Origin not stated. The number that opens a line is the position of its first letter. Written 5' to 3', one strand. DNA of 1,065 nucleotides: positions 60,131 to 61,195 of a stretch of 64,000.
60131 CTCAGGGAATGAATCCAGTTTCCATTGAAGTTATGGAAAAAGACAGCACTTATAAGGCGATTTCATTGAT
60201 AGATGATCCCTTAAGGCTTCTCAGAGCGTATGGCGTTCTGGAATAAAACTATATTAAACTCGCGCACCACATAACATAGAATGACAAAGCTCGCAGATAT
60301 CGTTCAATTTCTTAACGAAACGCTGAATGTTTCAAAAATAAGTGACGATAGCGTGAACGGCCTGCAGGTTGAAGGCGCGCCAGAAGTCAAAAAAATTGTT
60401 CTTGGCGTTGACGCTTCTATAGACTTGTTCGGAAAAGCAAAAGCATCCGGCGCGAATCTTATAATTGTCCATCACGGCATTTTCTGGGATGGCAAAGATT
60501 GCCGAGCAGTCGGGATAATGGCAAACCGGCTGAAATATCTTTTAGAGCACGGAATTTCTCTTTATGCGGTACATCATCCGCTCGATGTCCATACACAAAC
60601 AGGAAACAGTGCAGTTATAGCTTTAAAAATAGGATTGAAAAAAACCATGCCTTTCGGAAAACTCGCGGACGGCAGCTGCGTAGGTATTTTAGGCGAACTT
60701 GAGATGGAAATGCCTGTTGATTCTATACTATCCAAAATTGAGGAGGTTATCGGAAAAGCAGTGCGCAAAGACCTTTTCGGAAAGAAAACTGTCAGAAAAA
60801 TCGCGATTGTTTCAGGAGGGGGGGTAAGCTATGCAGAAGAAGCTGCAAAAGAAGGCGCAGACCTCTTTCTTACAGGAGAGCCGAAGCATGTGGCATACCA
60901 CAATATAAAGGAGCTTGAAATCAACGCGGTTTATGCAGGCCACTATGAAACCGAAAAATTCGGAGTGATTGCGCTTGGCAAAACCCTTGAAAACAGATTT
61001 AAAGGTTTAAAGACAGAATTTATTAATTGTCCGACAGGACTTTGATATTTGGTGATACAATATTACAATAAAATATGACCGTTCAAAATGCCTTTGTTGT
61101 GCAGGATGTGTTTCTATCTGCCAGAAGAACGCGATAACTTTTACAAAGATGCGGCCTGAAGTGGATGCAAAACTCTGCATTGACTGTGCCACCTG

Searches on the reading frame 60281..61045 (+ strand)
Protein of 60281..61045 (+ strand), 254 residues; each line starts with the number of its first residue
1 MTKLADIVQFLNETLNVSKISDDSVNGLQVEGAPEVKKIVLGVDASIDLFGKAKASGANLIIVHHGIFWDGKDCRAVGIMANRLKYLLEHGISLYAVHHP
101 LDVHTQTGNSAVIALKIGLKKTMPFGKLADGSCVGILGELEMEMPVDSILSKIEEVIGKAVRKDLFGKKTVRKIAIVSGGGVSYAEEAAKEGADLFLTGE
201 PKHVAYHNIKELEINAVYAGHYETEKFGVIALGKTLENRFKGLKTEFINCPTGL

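Call 32: find_encoding_contigs(protein=window:60281-61045:+, flank=10000, max_places=4)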
Protein window:60281-61045:+ (254 aa): 5 contigs read that carry it; 4 places shown.
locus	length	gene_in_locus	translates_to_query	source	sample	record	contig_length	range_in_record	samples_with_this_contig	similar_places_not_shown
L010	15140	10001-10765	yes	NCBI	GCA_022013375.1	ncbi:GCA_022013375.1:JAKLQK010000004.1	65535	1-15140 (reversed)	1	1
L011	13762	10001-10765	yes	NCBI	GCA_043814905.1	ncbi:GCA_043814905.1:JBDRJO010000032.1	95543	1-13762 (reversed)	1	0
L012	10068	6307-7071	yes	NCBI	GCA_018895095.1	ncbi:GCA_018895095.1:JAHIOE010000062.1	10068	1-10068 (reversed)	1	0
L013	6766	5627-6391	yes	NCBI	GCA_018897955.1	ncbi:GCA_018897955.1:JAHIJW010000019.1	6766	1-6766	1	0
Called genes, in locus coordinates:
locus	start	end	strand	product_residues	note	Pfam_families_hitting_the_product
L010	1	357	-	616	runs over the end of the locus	-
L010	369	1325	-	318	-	PF07584:BatA, PF01882:DUF58 (weak), PF06707:DUF1194 (faint), PF00092:VWA, PF13519:VWA_2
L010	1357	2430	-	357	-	PF01882:DUF58, PF13519:VWA_2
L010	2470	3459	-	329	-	PF00493:MCM (faint), PF20030:bpMoxR, PF07726:AAA_3, PF07728:AAA_5, PF17863:AAA_lid_2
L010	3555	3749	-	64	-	PF01246:Ribosomal_L24e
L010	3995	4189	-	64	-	PF01200:Ribosomal_S28e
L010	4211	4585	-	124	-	PF01248:Ribosomal_L7Ae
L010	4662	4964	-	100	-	-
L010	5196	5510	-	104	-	PF00935:Ribosomal_L44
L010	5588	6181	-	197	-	PF22090:Gins51_C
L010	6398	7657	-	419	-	PF02737:3HCDH_N (faint), PF03446:NAD_binding_2, PF03807:F420_oxidored (weak), PF27505:6PGD_Tyr1_C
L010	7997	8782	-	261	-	PF05362:Lon_C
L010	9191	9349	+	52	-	PF07754:Ribosomal_aS21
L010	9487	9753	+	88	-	PF00736:EF1_GNE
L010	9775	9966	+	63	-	-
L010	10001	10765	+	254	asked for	PF01784:DUF34_NIF3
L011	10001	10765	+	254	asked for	PF01784:DUF34_NIF3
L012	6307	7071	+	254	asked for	PF01784:DUF34_NIF3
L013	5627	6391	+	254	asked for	PF01784:DUF34_NIF3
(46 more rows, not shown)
